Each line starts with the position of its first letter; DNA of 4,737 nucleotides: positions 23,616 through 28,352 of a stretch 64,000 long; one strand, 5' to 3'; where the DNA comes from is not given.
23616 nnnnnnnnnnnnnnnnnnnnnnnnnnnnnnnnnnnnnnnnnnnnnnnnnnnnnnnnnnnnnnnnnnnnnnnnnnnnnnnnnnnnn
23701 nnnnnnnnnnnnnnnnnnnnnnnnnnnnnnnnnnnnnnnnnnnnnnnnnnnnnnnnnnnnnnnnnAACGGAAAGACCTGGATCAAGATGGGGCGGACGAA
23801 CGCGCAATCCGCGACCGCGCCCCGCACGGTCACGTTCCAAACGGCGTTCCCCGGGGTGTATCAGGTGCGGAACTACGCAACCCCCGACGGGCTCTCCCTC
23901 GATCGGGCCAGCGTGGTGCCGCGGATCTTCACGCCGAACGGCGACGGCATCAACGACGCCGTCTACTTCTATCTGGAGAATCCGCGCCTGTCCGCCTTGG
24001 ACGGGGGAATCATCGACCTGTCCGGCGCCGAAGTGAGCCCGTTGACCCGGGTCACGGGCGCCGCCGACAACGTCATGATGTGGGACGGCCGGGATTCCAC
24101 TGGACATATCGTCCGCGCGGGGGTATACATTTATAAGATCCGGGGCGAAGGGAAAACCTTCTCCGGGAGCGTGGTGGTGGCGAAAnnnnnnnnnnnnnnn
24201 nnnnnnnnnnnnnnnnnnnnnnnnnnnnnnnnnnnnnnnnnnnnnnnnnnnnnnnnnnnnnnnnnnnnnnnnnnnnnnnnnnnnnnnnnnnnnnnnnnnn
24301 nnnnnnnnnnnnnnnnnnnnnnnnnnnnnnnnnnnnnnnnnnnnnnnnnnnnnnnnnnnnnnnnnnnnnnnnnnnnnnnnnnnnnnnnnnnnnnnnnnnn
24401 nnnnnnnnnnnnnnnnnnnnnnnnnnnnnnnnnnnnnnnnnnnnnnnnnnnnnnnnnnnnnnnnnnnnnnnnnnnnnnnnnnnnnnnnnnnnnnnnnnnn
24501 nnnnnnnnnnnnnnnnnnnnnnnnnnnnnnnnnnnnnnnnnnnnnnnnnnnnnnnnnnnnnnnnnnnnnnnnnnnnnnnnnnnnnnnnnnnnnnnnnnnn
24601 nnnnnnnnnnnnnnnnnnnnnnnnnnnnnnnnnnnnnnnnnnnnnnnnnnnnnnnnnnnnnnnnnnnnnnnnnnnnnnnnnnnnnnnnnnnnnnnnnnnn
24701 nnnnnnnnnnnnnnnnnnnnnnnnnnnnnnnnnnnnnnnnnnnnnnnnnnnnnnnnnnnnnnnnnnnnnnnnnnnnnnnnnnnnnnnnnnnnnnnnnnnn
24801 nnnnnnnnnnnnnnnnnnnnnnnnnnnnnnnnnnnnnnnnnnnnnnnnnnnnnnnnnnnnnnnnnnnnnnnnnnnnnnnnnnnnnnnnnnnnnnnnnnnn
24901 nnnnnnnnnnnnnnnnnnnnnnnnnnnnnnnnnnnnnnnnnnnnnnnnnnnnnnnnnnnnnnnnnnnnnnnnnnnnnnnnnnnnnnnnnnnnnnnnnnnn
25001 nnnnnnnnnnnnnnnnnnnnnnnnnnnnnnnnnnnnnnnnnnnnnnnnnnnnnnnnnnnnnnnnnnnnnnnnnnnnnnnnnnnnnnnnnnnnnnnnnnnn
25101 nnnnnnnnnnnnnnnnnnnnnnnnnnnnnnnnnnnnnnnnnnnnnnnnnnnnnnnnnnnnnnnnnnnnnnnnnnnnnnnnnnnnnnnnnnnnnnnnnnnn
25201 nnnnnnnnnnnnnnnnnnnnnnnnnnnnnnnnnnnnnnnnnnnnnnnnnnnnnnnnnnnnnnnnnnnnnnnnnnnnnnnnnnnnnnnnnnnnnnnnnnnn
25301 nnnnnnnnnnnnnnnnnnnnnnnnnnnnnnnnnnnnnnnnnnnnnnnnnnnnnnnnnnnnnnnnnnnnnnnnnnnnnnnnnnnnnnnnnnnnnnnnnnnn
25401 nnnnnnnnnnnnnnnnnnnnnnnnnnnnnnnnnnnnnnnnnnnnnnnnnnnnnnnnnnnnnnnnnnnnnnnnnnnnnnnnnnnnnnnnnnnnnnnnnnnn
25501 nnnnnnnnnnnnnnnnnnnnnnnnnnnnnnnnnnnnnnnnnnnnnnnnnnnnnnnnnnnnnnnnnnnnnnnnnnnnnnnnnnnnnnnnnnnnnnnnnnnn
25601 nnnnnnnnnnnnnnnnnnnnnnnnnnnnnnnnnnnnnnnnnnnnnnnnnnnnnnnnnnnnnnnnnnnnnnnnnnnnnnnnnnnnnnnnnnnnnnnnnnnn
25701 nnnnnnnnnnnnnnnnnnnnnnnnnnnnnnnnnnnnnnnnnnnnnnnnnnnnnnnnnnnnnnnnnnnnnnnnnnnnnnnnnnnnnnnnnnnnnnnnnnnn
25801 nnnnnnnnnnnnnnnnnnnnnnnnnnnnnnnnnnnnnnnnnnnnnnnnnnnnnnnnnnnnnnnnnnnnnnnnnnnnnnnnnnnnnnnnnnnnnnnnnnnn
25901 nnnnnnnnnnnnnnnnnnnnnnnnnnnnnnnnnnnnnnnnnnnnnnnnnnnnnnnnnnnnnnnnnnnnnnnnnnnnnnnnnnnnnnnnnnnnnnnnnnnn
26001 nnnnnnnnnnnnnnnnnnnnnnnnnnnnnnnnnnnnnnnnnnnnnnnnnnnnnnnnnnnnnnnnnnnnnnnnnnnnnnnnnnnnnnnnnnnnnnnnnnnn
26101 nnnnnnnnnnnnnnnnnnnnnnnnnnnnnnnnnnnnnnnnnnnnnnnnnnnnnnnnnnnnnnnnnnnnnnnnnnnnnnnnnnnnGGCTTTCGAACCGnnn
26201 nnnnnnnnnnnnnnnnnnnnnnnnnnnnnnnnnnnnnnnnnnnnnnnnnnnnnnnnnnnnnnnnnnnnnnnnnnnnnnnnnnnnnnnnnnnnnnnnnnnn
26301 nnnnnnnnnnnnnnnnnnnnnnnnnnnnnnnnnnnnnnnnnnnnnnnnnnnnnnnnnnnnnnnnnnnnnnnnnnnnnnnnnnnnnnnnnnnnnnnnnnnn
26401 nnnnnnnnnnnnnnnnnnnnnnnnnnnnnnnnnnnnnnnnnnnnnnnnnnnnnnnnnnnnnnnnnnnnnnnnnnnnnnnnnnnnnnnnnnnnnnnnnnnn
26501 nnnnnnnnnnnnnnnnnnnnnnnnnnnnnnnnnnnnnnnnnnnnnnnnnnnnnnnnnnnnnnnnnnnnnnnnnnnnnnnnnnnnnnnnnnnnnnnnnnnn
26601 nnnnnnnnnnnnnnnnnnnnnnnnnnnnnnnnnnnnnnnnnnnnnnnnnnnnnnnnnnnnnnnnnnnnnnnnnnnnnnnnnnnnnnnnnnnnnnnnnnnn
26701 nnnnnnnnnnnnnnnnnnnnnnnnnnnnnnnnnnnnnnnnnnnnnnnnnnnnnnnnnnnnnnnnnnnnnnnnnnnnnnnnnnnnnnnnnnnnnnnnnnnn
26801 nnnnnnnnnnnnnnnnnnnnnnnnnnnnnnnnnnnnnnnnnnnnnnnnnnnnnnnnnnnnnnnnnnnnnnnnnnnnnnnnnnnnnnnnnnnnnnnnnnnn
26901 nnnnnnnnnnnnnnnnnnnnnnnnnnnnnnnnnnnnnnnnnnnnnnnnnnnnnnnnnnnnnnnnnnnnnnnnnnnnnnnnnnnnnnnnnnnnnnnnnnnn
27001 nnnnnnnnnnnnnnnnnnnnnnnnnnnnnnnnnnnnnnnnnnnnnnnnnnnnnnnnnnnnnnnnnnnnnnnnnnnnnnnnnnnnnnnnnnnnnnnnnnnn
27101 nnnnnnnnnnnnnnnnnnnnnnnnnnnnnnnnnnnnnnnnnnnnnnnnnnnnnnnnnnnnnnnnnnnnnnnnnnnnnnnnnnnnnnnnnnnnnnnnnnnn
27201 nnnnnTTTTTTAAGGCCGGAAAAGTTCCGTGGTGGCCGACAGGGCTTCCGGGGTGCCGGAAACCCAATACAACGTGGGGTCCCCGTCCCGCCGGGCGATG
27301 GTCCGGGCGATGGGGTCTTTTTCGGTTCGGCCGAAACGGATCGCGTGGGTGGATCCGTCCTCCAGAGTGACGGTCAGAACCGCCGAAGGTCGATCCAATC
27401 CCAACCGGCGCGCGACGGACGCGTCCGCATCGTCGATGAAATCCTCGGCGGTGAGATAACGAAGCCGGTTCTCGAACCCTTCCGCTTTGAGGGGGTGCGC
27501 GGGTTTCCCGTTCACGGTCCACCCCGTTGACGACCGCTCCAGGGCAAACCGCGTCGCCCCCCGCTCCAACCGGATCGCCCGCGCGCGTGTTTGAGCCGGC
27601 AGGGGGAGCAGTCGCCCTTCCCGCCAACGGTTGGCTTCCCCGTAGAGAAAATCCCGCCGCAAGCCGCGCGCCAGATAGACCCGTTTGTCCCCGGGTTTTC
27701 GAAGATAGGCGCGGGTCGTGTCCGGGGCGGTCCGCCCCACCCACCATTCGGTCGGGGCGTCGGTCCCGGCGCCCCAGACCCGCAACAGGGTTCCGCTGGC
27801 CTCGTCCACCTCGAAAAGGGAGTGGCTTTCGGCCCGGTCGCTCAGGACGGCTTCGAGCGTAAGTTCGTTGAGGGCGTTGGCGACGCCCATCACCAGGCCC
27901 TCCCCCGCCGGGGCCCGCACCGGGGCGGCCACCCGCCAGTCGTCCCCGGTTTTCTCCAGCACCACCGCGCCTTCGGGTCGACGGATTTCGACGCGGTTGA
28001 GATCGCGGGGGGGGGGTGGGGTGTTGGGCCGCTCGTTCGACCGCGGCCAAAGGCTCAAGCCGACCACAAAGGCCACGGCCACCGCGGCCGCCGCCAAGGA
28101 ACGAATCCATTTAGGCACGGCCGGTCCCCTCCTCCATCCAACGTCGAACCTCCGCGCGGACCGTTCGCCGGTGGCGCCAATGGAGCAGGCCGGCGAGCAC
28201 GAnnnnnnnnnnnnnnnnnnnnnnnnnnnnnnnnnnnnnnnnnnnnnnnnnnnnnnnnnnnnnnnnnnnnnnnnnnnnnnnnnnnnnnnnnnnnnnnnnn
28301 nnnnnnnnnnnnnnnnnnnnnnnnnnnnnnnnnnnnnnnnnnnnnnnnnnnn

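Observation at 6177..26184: Candidate new pilus class: usher-less donor-strand fibre coupled to T9SS-like CTD/PorV components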

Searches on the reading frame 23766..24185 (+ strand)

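Call 92: search_protein_families(library=ncbifam, proteins=[window:23766-24185:+], max_evalue=1)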
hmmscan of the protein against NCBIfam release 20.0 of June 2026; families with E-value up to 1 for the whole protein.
window:23766-24185:+ (140 aa): 5 families
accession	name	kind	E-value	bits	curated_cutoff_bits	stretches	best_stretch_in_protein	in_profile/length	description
NF053608.1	Lsa66_OmpA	equivalog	1.6e-05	23.6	700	1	79-136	180-237/581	fibronectin-binding adhesin Lsa66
TIGR04183.1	Por_Secre_tail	domain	0.00079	19.4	23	1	82-138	25-71/72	T9SS type A sorting domain-containing protein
TIGR04131.1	Bac_Flav_CTERM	domain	0.0017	18.5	35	1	51-128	3-72/85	T9SS type B sorting domain-containing protein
NF033707.1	T9SS_sortase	equivalog_domain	0.0056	14.3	420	1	81-126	1028-1076/1095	type IX secretion system sortase PorU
NF009453.0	PRK12813.1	equivalog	0.15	11.6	264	1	86-126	134-172/223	flagellar basal body rod modification protein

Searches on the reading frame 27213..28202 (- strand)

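Call 61: search_protein_families(library=pfam, proteins=[window:27213-28202:-], max_evalue=0.001)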
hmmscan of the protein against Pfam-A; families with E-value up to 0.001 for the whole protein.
window:27213-28202:- (330 aa): 1 family
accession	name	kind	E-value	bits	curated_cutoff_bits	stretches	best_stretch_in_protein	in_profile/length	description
PF14238.11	DUF4340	-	1.3e-20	74.8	25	1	89-261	1-174/183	Domain of unknown function (DUF4340)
